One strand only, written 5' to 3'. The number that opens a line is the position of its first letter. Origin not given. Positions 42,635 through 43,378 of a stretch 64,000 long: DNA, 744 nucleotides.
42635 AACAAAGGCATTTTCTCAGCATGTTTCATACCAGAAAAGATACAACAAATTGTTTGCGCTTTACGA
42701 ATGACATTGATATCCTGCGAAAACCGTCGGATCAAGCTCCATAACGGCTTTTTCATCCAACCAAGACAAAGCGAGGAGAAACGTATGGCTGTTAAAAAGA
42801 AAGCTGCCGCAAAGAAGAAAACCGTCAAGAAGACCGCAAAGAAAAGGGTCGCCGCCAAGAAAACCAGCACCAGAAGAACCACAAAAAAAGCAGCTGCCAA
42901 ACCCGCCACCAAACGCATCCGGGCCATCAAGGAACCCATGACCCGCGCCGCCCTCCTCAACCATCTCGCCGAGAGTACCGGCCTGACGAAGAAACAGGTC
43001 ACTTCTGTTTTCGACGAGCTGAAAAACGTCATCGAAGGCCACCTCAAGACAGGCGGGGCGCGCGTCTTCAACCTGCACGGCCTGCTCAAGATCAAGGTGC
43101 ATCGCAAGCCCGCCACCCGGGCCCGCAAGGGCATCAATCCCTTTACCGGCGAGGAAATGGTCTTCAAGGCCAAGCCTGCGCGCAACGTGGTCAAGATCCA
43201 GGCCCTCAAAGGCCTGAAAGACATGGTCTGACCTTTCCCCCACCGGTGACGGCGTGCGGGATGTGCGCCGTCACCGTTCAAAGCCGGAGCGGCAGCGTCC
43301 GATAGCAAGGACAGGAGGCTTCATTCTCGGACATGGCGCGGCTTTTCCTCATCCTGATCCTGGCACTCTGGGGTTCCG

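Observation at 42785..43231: HU-fold nucleoid protein carrying an N-terminal histone-H1-like Lys/Ala repeat tail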

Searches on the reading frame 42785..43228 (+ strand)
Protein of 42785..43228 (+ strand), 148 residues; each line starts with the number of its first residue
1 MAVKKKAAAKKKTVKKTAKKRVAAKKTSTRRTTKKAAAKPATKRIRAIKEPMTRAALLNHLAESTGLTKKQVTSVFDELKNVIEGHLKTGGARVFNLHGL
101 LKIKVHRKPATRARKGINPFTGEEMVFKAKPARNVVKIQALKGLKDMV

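Call 3: search_protein_families(library=pfam, proteins=[window:42785-43228:+], max_evalue=1)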
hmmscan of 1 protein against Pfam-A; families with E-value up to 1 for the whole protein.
window:42785-43228:+ (148 aa): 6 families
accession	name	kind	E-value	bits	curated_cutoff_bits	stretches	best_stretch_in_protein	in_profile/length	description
PF00216.26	Bac_DNA_binding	-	1.4e-17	64.1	22.4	1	52-148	1-89/90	Bacterial DNA-binding protein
PF18291.6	HU-HIG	-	0.00037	21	26.2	1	48-107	28-87/125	HU domain fused to wHTH, Ig, or Glycine-rich motif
PF07382.16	HC2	-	0.0037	17.8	40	1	3-58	85-142/194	Histone H1-like nucleoprotein HC2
PF10410.14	DnaB_bind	-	0.022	15.4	20.6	1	34-68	20-54/56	DnaB-helicase binding domain of primase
PF13148.11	DUF3987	-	0.038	13.6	27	1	4-115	82-186/364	Protein of unknown function (DUF3987)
PF22915.1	ARMH5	-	0.14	13.1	27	1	58-113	30-82/92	Armadillo-like helical domain-containing protein 5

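Call 4: search_protein_families(library=ncbifam, proteins=[window:42785-43228:+], max_evalue=1)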
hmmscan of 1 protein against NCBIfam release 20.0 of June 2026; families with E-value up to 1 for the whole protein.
window:42785-43228:+ (148 aa): 10 families
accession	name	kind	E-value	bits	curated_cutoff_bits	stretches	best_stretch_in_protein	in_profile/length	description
NF001401.0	PRK00285.1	equivalog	1.2e-07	31.7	111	1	51-148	5-94/103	integration host factor subunit alpha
NF008023.0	PRK10753.1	equivalog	0.0003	21.1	162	1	52-147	1-88/90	nucleoid-associated protein HU-alpha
NF001222.0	PRK00199.1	equivalog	0.0009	19.4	115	1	52-130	1-75/95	integration host factor subunit beta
NF038053.1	hist_H1_lk_Burk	equivalog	0.0015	18.8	80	1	3-52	95-145/195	histone H1-like DNA-binding protein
NF007945.0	PRK10664.1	equivalog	0.0055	17.2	157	1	52-148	1-89/90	nucleoid-associated protein HU-beta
TIGR00987.1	himA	equivalog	0.0069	16.7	120.25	1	52-147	2-89/96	integration host factor subunit alpha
NF011492.0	PRK14900.1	equivalog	0.0092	13.8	1783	1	4-44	987-1032/1044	valine--tRNA ligase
TIGR00988.1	hip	equivalog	0.016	15.6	119.95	1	52-130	1-75/94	integration host factor subunit beta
TIGR01201.1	HU_rel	subfamily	0.034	14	68.6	1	38-90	13-69/170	HU family DNA-binding protein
NF050153.2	Rv3852_fam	equivalog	0.11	12.9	100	1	5-63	21-82/145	Rv3852 family protein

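Call 6: find_homologous_proteins(query=window:42785-43228:+)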
Query window:42785-43228:+ (148 aa): 5612 proteins with E <= 0.001 among 8000 candidates; the best 120 are listed.
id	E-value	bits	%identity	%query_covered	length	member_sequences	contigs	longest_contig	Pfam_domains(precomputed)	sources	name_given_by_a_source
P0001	5.7e-82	290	100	100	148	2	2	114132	PF00216.27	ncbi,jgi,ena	-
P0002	3.1e-71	256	91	82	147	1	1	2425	PF00216.27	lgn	-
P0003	6.3e-66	238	91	80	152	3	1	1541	PF00216.27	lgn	-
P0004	1.9e-65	237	93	71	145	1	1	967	PF00216.27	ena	-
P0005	2.4e-65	237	92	71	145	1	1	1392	PF00216.27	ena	-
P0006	2.9e-65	236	92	71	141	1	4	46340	PF00216.27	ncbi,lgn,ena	-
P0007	3.9e-65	236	93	71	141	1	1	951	PF00216.27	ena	-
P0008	1.4e-64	234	93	73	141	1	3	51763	PF00216.27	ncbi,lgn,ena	-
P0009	1.6e-64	234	91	71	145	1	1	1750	PF00216.27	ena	-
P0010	2.1e-64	233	92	70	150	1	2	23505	PF00216.27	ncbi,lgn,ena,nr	ncbi:MAG TPA: integration host factor [Gammaproteobacteria bacterium]|nr:integration host factor [Ga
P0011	1.2e-60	221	89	71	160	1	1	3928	PF00216.27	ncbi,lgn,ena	-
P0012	1.7e-50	188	69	93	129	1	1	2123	PF00216.27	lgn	-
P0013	2.4e-50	188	79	72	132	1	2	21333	PF18291.7,PF00216.27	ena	-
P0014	5.5e-50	187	79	72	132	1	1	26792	PF18291.7,PF00216.27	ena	-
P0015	3.2e-49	184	68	100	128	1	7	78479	PF18291.7,PF00216.27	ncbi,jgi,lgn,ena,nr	ncbi:MAG TPA: DNA-binding protein [Chromatiales bacterium]|nr:DNA-binding protein [Chromatiales bact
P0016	3.7e-49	184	70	84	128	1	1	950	PF18291.7,PF00216.27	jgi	jgi:nucleoid DNA-binding protein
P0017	7.9e-49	183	72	71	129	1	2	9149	PF18291.7,PF00216.27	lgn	-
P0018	1.2e-48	183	90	66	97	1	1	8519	PF00216.27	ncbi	ncbi:MAG: HU family DNA-binding protein [Gammaproteobacteria bacterium]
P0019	1.2e-48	183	91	66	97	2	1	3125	PF00216.27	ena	-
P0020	1.9e-48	182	70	84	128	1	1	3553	PF18291.7,PF00216.27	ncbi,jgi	-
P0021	2.3e-48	182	76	68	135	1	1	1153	PF18291.7,PF00216.27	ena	-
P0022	4.6e-48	181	78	70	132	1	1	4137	PF00216.27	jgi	jgi:nucleoid DNA-binding protein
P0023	5.6e-48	180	62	100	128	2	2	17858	PF18291.7,PF00216.27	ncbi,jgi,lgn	-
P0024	5.7e-48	180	78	72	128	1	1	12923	PF18291.7,PF00216.27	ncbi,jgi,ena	-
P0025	9.5e-48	180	76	73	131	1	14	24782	PF18291.7,PF00216.27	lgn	-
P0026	1.1e-47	179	76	68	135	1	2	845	PF00216.27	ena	-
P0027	1.1e-47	179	75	70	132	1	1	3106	PF00216.27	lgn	-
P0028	1.8e-47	179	70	71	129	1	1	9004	PF18291.7,PF00216.27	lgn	-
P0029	2.2e-47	178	69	84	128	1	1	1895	PF18291.7,PF00216.27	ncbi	-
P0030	2.8e-47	178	75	69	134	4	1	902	PF00216.27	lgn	-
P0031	4.3e-47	178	77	73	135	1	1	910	PF00216.27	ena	-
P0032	4.4e-47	177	77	64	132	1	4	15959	PF00216.27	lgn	-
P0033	4.5e-47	177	67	100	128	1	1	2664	PF18291.7,PF00216.27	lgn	-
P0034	5.0e-47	177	72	73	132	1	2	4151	PF18291.7,PF00216.27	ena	-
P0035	6.1e-47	177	70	85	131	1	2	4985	PF00216.27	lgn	-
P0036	6.7e-47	177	73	73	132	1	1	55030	PF00216.27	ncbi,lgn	-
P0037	7.7e-47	177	78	68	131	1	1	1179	PF00216.27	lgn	-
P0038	1.2e-46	176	65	99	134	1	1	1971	PF00216.27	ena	-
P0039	1.2e-46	176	66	99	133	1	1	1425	PF00216.27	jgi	jgi:nucleoid DNA-binding protein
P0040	1.9e-46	175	70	85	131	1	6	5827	PF18291.7,PF00216.27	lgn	-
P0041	1.9e-46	175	73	73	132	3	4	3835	PF18291.7,PF00216.27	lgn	-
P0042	2.0e-46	175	63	99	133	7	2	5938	PF18291.7,PF00216.27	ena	-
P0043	2.3e-46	175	70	85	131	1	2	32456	PF18291.7,PF00216.27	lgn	-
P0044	2.6e-46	175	74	78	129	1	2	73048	PF00216.27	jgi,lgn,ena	-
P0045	3.9e-46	174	65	94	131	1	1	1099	PF00216.27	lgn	-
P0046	4.1e-46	174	76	68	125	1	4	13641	PF00216.27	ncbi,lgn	-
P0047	5.5e-46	174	71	74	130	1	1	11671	PF18291.7,PF00216.27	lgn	-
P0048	5.8e-46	174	77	70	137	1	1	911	PF00216.27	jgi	-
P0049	6.6e-46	174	77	68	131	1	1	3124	PF00216.27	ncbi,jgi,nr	ncbi:MAG: HU family DNA-binding protein [Chromatiales bacterium]|jgi:nucleoid DNA-binding protein|nr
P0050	7.6e-46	173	72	74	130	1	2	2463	PF18291.7,PF00216.27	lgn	-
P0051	1.0e-45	173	76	70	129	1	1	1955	PF00216.27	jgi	-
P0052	1.3e-45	173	65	99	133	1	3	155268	PF00216.27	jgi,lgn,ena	-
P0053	1.3e-45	173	70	70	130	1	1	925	PF18291.7,PF00216.27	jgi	jgi:nucleoid DNA-binding protein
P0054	1.4e-45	173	73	79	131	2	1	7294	PF00216.27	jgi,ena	-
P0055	1.4e-45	173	75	72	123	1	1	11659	PF00216.27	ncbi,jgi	-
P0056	1.6e-45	172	62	99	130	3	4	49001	PF00216.27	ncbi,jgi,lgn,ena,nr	ncbi:MAG TPA: DNA-binding protein [Chromatiales bacterium]|nr:DNA-binding protein [Chromatiales bact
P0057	1.9e-45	172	75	69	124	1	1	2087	PF18291.7,PF00216.27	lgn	-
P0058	2.6e-45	172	72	72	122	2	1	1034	PF18291.7,PF00216.27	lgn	-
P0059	2.9e-45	172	76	66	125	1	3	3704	PF00216.27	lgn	-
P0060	4.0e-45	171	77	67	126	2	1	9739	PF00216.27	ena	-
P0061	4.0e-45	171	63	100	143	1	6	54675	PF00216.27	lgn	-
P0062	7.0e-45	170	72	78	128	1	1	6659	PF00216.27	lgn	-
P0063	7.1e-45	170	73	71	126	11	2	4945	PF00216.27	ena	-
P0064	7.4e-45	170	64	70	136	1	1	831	PF00216.27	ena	-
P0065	9.4e-45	170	74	66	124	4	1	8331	PF18291.7,PF00216.27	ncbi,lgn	-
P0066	1.3e-44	170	70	70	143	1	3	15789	PF00216.27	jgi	jgi:nucleoid DNA-binding protein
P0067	1.4e-44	169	74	69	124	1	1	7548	PF00216.27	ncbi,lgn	-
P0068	1.8e-44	169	75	70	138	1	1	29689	PF00216.27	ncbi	-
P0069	1.8e-44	169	72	71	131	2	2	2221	PF18291.7,PF00216.27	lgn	-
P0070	1.9e-44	169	72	72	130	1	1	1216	PF00216.27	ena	-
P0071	1.9e-44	169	70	72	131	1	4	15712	PF00216.27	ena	-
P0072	1.9e-44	169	69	84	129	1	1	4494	PF00216.27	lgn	-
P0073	3.0e-44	168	61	99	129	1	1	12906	PF00216.27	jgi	jgi:nucleoid DNA-binding protein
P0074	3.7e-44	168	63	99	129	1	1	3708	PF00216.27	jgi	jgi:nucleoid DNA-binding protein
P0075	3.9e-44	168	60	100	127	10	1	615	PF00216.27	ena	-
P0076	3.9e-44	168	73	78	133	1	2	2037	PF00216.27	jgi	jgi:nucleoid DNA-binding protein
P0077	3.9e-44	168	65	88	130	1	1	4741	PF00216.27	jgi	jgi:nucleoid DNA-binding protein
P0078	9.2e-44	167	74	68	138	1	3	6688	PF00216.27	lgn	-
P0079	9.6e-44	167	60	99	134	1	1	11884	PF00216.27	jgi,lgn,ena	-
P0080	1.2e-43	166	72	70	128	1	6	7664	PF00216.27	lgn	-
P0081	1.5e-43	166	74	66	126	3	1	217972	PF00216.27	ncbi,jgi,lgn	-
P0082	1.7e-43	166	70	68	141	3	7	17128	PF00216.27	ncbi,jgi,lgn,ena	-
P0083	1.8e-43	166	72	78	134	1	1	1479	PF00216.27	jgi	jgi:nucleoid DNA-binding protein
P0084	1.9e-43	166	70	72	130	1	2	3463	PF00216.27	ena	-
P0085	4.3e-43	165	66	72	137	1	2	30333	PF18291.7,PF00216.27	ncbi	-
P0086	4.6e-43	165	70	70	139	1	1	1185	PF00216.27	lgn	-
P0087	4.9e-43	164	69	70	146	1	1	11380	PF00216.27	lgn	-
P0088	5.4e-43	164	62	99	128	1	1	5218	PF18291.7,PF00216.27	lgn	-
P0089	6.0e-43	164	60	99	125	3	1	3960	PF00216.27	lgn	-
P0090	8.6e-43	164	69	68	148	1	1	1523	PF00216.27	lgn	-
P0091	9.7e-43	163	71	70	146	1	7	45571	PF00216.27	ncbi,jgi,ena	-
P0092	1.4e-42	163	68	71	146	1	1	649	PF00216.27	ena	-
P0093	1.4e-42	163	73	68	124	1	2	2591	PF00216.27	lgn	-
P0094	3.4e-42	162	70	67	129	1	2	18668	PF00216.27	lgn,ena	-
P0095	3.5e-42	162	71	68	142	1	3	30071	PF00216.27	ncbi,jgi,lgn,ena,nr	ncbi:MAG TPA: integration host factor [Gammaproteobacteria bacterium]|nr:integration host factor [Ga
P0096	4.4e-42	161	68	72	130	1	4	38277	PF00216.27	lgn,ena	-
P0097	5.8e-42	161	66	70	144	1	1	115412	PF00216.27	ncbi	-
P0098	5.8e-42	161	71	72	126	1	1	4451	PF00216.27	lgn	-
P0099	9.2e-42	160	66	78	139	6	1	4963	PF00216.27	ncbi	-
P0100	9.9e-42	160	73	72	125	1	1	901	PF00216.27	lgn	-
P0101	1.4e-41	160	64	70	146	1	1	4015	PF00216.27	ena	-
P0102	2.7e-41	159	75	71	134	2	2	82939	PF00216.27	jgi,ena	-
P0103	3.0e-41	159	69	70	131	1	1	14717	PF00216.27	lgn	-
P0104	3.9e-41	158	66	74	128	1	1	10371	PF00216.27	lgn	-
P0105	5.2e-41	158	68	72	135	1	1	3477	PF00216.27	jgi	-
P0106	5.3e-41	158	65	68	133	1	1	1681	PF00216.27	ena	-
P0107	7.5e-41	157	75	69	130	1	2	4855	PF18291.7,PF00216.27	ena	-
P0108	9.2e-41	157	72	66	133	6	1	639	PF18291.7,PF00216.27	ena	-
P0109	1.3e-40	157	65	82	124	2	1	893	PF00216.27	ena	-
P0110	1.5e-40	156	68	72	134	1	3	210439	PF00216.27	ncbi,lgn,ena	-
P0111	1.6e-40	156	69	68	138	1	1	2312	PF00216.27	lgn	-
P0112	2.0e-40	156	59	100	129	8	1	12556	PF00216.27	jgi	-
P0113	2.0e-40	156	66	71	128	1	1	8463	PF00216.27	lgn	-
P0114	2.1e-40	156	69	73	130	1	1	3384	PF00216.27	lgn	-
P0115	3.8e-40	155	70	71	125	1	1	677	PF00216.27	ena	-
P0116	4.1e-40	155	67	71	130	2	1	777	PF00216.27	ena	-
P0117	4.3e-40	155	70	61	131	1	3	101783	PF00216.27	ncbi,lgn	ncbi:MAG: HU family DNA-binding protein [Gammaproteobacteria bacterium]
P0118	5.0e-40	155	69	68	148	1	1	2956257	PF00216.27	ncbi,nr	ncbi:HU family DNA-binding protein [Ectothiorhodospiraceae bacterium 2226]|nr:HU family DNA-binding 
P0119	5.4e-40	155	64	72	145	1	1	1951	PF00216.27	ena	-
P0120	8.1e-40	154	63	66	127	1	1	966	PF00216.27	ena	-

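Call 9: find_encoding_contigs(protein=P0001, flank=6000, max_places=4)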
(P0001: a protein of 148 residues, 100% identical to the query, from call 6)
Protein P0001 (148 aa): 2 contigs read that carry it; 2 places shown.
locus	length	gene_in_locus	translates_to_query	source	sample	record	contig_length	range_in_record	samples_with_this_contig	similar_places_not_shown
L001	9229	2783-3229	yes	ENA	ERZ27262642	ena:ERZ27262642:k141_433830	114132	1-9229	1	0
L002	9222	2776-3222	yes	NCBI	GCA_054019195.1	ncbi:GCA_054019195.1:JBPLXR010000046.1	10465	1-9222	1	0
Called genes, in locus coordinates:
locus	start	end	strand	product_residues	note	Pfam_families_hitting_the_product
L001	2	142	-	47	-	?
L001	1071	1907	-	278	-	PF01503:PRA-PH (faint), PF03819:MazG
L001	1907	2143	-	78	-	PF11197:DUF2835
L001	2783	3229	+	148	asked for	PF00216:Bac_DNA_binding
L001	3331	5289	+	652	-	PF14718:SLT_L, PF01464:SLT, PF27553:SLT_superhelical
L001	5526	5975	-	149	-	PF06094:GGACT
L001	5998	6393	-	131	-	PF04241:DUF423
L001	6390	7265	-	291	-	-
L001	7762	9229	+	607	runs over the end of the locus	PF07244:POTRA (faint), PF17243:POTRA_TamA_1, PF01103:Omp85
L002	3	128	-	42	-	?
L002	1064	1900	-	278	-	PF01503:PRA-PH (faint), PF03819:MazG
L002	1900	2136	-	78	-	PF11197:DUF2835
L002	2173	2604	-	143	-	PF03692:CxxCxxCC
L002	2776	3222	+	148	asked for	PF00216:Bac_DNA_binding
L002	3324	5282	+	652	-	PF00760:Cucumo_coat (faint), PF14718:SLT_L, PF01464:SLT, PF27553:SLT_superhelical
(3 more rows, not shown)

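Call 10: list_cluster_members(proteins=[P0001, P0010, P0015, P0118, P0091])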
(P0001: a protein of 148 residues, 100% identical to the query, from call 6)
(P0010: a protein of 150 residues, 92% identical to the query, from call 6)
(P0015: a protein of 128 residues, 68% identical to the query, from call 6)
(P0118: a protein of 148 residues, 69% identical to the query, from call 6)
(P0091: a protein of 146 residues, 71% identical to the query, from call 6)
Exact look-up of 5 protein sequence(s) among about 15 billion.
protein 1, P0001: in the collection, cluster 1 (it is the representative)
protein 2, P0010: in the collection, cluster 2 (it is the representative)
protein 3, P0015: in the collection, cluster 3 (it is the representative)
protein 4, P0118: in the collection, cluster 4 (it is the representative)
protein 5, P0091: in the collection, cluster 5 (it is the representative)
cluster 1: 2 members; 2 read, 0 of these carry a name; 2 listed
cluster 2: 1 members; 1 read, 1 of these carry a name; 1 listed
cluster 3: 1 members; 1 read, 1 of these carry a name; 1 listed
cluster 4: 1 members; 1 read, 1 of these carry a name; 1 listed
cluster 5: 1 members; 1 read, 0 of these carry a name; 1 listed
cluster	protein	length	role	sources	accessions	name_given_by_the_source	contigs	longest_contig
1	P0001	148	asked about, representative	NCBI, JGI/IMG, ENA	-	-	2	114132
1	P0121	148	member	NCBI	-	-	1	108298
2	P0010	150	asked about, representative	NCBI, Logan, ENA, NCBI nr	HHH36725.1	MAG TPA: integration host factor [Gammaproteobacteria bacterium] | integration host factor [Gammaproteobacteria bacterium]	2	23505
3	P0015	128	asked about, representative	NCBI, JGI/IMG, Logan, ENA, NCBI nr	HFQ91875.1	MAG TPA: DNA-binding protein [Chromatiales bacterium] | DNA-binding protein [Chromatiales bacterium]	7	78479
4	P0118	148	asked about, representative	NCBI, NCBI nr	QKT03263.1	HU family DNA-binding protein [Ectothiorhodospiraceae bacterium 2226]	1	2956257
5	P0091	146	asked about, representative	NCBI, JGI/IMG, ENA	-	-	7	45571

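Call 12: find_related_loci(query=A1, collection=genome_contigs, flank=6000)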
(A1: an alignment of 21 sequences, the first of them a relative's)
Query A1 (148 aa) in genome_contigs; peptide patterns used: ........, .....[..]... (x = any residue, [..] = any of these).
600 stretches matched a pattern (row limit reached: there are more); 547 encode a relative of the query (tblastn E <= 1e-3); the best 80 are kept; 80 distinct loci.
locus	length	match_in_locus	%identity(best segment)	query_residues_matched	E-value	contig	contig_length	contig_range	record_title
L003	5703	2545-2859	92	44-148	7e-63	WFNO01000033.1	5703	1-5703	MAG: Gammaproteobacteria bacterium isolate S012_109 k151_199300, whole genome shotgun sequence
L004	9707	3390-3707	78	43-148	4e-53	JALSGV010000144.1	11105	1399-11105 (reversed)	MAG: Gammaproteobacteria bacterium isolate 354-166_maxbin2_scaf2bin.143 354-166_scaffold_5877_c1, whole genome shotgun s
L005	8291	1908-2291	62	1-148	1e-51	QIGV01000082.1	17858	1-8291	MAG: Gammaproteobacteria bacterium isolate SZUA-140 Ga0063293_10002443, whole genome shotgun sequence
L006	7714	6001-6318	75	42-147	3e-51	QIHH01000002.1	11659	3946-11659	MAG: Gammaproteobacteria bacterium isolate SZUA-128 Ga0063293_10005690, whole genome shotgun sequence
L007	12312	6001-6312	76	44-147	1e-50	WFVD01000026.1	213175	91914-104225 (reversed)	MAG: Gammaproteobacteria bacterium isolate S140_27 k151_573907, whole genome shotgun sequence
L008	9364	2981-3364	68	1-148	2e-50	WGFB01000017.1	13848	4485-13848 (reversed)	MAG: Gammaproteobacteria bacterium isolate S146_68 k151_192603, whole genome shotgun sequence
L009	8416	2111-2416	76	46-147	8e-50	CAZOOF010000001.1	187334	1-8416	MAG TPA_asm: uncultured Chromatiales bacterium isolate SRP268622_co1_573 genome assembly, contig: NODE_56_length_187334_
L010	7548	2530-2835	74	47-148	2e-49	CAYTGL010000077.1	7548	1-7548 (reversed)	MAG TPA_asm: uncultured Chromatiales bacterium isolate SRP344714_co2_391 genome assembly, contig: NODE_25787_length_7548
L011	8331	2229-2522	74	51-148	3e-47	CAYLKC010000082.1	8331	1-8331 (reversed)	MAG TPA_asm: uncultured Chromatiales bacterium isolate SRP193661_co1_52 genome assembly, contig: NODE_8608_length_8331_c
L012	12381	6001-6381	63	1-147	2e-45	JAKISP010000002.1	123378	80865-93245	MAG: Gammaproteobacteria bacterium isolate D96SM.bin.20 NODE_46_length_123378_cov_20.311689, whole genome shotgun sequen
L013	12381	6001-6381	61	1-147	2e-44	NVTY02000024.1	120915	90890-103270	MAG: Thiotrichaceae bacterium isolate NORP103 14084, whole genome shotgun sequence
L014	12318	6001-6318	70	43-148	1e-44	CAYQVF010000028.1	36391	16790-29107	MAG TPA_asm: uncultured Chromatiaceae bacterium isolate SRP128015_co1_170 genome assembly, contig: NODE_1137_length_3639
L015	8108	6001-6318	70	43-148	1e-44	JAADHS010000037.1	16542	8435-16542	MAG: Gammaproteobacteria bacterium isolate M_MetaBat.201 contig-127_5294, whole genome shotgun sequence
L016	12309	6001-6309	67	45-147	2e-43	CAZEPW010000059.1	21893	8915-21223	MAG TPA_asm: uncultured Thioalkalispiraceae bacterium isolate SRP128015_co3_248 genome assembly, contig: NODE_2292_lengt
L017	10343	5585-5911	65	39-147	4e-43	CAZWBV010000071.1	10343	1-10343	MAG TPA_asm: uncultured Gammaproteobacteria bacterium isolate SRP128015_co4_66 genome assembly, contig: NODE_1629_length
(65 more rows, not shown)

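Call 17: search_solved_structures(query=window:42785-43228:+, max_evalue=0.01, show_alignments=2)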
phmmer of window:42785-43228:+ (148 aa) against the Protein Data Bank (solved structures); distinct sequences matched with E-value up to 0.01: 8.
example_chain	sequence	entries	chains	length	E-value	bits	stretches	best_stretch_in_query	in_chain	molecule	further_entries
9js5_A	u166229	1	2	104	8.2e-09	39.2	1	49-147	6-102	Viral histone-like protein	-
6lmh_A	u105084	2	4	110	8.9e-09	39.1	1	49-147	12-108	pA104R | A104R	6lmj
1hue_A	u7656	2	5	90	1.9e-06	31.6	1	52-147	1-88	HU PROTEIN | PROTEIN HU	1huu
5fbm_A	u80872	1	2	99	3.7e-05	27.5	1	56-147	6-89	DNA-binding protein HU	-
5eka_A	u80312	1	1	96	3.8e-05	27.4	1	48-146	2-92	DNA-binding protein HU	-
8hd5_A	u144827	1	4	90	3.9e-05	27.4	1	53-148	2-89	DNA-binding protein HU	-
4qjn_A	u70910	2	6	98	5.2e-05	27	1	53-148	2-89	DNA-binding protein HU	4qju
1exe_A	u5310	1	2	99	0.0029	21.3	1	53-129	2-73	TRANSCRIPTION FACTOR 1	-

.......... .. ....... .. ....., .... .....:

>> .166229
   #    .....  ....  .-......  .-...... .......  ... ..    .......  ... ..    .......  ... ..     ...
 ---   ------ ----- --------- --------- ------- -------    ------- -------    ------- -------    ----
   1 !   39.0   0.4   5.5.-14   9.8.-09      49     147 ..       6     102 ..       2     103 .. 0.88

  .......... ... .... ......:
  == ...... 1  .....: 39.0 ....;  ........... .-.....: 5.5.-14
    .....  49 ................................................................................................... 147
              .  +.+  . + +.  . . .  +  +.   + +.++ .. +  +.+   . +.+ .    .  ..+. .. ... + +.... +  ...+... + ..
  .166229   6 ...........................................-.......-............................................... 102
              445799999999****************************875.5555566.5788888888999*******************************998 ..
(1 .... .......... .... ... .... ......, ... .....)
